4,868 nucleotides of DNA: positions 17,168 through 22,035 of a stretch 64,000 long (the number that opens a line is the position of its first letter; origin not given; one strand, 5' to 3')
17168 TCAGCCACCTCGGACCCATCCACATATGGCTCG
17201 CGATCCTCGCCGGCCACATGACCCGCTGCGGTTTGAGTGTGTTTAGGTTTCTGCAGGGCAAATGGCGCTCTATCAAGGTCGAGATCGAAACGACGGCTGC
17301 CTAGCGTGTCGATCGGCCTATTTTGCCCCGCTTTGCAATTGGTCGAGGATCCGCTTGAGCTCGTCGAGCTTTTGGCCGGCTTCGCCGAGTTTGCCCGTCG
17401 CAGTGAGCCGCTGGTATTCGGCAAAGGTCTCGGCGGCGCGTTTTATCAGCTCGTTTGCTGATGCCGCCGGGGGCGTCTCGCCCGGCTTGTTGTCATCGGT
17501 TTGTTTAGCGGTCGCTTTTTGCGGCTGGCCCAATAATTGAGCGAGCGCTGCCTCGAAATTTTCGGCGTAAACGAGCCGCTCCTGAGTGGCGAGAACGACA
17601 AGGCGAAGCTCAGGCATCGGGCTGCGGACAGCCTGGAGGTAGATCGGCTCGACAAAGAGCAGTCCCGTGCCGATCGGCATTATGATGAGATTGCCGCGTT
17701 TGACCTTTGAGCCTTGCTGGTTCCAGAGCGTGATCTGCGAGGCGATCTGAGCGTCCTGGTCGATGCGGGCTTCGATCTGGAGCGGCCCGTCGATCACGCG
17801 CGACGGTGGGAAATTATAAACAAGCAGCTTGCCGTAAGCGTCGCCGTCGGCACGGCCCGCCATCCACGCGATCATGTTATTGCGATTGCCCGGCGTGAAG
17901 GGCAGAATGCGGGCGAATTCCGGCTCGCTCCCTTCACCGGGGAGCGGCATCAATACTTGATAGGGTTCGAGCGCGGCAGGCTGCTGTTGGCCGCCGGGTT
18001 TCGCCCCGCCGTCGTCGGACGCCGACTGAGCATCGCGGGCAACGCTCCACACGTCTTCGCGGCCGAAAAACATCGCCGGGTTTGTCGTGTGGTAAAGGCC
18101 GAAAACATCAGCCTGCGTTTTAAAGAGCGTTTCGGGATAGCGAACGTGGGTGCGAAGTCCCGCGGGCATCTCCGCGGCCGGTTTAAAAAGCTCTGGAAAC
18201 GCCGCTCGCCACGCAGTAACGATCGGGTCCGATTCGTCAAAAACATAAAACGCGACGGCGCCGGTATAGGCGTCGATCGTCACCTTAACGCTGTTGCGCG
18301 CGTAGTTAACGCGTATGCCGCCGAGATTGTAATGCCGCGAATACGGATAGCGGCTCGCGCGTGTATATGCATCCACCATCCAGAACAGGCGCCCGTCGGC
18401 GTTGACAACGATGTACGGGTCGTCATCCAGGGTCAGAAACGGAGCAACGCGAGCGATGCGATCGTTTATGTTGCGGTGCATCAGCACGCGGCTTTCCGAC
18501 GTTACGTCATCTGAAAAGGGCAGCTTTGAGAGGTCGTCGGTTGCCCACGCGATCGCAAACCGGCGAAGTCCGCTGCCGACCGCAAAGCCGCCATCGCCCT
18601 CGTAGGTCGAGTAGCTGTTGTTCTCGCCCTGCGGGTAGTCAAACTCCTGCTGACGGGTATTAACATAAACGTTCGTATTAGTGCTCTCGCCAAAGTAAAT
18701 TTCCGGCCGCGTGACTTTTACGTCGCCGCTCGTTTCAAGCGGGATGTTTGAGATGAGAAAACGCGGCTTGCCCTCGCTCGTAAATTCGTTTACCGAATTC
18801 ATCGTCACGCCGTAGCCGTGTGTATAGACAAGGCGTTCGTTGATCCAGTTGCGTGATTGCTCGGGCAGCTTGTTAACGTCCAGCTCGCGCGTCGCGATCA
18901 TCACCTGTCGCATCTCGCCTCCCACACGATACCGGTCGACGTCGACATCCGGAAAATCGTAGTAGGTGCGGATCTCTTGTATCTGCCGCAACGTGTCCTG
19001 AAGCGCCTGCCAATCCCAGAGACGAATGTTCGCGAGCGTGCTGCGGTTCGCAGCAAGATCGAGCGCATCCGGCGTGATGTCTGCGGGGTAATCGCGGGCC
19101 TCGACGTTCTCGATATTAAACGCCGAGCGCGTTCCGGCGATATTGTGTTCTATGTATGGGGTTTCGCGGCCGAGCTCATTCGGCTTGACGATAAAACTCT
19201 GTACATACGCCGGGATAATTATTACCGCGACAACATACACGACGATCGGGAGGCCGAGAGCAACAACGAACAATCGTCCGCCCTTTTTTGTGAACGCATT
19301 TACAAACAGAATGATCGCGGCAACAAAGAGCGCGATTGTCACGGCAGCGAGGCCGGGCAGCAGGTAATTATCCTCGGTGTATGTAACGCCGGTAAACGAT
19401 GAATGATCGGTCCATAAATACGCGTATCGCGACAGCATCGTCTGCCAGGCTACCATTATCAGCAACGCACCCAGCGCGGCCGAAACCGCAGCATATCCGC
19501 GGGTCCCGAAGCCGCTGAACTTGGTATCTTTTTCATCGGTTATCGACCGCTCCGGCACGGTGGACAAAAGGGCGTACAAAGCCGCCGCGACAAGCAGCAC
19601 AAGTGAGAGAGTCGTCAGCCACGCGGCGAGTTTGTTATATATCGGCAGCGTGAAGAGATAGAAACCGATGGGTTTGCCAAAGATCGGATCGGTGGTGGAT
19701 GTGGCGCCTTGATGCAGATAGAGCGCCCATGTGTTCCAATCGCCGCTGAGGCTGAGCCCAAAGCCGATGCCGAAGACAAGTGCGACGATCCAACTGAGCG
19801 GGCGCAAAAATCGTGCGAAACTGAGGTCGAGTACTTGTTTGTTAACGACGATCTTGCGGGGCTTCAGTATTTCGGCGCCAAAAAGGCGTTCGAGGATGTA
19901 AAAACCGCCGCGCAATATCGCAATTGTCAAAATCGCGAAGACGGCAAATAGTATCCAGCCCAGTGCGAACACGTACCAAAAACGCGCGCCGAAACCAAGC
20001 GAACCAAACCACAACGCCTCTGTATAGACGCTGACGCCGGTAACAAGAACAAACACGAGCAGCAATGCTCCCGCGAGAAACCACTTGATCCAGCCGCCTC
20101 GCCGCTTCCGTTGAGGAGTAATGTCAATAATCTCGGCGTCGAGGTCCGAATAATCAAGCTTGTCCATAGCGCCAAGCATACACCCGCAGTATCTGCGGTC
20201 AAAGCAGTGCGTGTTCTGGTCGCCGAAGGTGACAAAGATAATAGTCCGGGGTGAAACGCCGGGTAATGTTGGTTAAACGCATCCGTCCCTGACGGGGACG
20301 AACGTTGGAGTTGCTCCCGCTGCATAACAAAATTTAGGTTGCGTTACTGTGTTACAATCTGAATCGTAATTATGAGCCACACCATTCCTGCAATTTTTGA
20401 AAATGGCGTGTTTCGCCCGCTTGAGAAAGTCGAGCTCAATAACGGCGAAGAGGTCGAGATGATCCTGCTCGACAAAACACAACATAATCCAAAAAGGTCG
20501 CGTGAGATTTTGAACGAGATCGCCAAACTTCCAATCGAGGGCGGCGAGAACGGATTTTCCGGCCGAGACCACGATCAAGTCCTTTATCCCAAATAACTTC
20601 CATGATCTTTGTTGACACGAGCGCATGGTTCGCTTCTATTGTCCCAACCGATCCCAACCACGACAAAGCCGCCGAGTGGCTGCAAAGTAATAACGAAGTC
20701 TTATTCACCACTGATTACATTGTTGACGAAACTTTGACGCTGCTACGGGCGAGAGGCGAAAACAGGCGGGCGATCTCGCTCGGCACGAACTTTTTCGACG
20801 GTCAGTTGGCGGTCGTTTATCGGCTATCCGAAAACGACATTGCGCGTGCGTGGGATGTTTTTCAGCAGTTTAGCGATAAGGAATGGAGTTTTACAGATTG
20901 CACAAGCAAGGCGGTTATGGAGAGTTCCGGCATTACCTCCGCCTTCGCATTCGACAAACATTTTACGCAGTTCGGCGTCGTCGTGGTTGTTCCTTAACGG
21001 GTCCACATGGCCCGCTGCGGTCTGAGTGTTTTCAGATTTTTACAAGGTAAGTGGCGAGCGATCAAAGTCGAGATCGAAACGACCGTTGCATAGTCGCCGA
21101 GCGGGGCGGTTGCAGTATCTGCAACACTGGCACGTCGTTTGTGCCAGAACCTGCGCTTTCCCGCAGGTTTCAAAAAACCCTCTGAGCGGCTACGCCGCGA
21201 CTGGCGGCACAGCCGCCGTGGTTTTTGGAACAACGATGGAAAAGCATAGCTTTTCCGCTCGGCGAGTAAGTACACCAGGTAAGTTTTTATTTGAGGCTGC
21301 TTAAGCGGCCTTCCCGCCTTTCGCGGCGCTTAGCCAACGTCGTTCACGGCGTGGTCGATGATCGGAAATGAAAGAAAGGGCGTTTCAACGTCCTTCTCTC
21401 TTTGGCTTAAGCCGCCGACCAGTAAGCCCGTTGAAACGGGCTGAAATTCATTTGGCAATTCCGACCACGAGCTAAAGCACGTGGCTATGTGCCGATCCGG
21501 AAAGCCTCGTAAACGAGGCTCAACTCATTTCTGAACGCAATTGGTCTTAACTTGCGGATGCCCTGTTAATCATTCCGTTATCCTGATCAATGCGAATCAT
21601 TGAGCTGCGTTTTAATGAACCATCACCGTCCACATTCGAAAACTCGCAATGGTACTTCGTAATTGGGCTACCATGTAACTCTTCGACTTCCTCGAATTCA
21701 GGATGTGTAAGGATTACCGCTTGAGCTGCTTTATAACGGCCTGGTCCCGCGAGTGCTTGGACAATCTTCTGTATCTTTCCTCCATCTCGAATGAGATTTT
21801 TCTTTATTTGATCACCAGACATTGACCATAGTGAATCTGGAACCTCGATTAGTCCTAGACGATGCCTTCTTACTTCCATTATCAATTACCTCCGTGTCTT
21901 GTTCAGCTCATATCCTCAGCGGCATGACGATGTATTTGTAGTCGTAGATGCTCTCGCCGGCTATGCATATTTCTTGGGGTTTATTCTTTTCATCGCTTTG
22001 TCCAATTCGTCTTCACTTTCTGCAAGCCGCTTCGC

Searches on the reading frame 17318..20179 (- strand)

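Call 47: search_protein_families(library=pfam, proteins=[window:17318-20179:-], max_evalue=0.001)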
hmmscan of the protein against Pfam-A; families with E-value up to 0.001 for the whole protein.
window:17318-20179:- (953 aa): 1 family
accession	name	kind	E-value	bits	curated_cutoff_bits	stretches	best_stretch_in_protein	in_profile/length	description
PF03699.18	UPF0182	-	4.1e-264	878.8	27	1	34-819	4-770/770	Uncharacterised protein family (UPF0182)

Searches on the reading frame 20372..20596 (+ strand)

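Call 6: search_protein_families(library=pfam, proteins=[window:20372-20596:+], max_evalue=0.01)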
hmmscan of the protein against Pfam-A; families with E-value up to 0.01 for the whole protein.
window:20372-20596:+ (74 aa): 1 family
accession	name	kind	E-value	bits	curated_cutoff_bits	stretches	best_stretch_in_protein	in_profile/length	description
PF01954.22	AF2212-like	-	8.6e-12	45.8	21.6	1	1-50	1-49/59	AF2212-like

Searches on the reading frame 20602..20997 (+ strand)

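Call 6: search_protein_families(library=pfam, proteins=[window:20602-20997:+], max_evalue=0.01)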
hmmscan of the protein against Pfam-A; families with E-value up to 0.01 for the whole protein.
window:20602-20997:+ (131 aa): 1 family
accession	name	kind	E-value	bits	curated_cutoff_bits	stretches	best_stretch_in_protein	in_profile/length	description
PF01850.27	PIN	-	5.8e-12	46.7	23.6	1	2-124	1-117/120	PIN domain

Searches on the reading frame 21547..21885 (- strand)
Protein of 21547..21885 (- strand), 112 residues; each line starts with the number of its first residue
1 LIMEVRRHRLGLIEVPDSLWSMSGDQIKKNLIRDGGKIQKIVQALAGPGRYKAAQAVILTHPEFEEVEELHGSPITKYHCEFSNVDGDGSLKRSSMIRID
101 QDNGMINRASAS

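Call 6: search_protein_families(library=pfam, proteins=[window:21547-21885:-], max_evalue=0.01)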
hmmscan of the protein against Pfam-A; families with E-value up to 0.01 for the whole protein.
window:21547-21885:- (112 aa): 0 families

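Call 12: find_encoding_contigs(protein=window:21547-21885:-, flank=6000, max_places=10)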
Protein window:21547-21885:- (112 aa): no gene with exactly this product is on record in the collection.

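Call 26: search_protein_families(library=padloc, proteins=[window:21547-21885:-], max_evalue=0.01)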
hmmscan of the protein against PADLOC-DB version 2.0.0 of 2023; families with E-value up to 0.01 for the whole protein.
window:21547-21885:- (112 aa): 0 families

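Call 36: find_homologous_proteins(query=window:21547-21885:-, max_evalue=0.001)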
Query window:21547-21885:- (112 aa): 1 proteins with E <= 0.001 among 4 candidates.
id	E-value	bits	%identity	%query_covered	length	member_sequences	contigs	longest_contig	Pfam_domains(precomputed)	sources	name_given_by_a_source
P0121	4.2e-66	238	100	98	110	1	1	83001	-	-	-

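Call 45: search_protein_representatives(protein=window:21547-21879:-)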
Query: 110 residues. Proteins with E-value up to 0.001 (for the whole library): 14; up to 1e-10: 6; up to 1e-30: 1. The best 14 are listed.
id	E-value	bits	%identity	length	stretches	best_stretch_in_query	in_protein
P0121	1.2e-66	237.8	100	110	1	1-110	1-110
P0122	1.4e-19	86.5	25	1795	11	6-62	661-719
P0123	1.3e-13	67.3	45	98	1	4-95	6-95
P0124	5.0e-13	65.5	34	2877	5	65-101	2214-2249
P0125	1.6e-12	63.8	25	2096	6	11-57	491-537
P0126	1.3e-11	61.0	45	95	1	5-96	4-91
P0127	3.9e-08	49.7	29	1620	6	65-102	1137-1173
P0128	1.0e-07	48.4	43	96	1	6-94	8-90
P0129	6.5e-07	45.8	38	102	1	2-97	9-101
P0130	2.6e-06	43.9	25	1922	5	19-98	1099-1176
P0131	1.3e-04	38.4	42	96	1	5-83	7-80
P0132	2.8e-04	37.3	26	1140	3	21-95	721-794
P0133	3.4e-04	37.1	35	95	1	4-88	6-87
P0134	6.2e-04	36.2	38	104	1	6-95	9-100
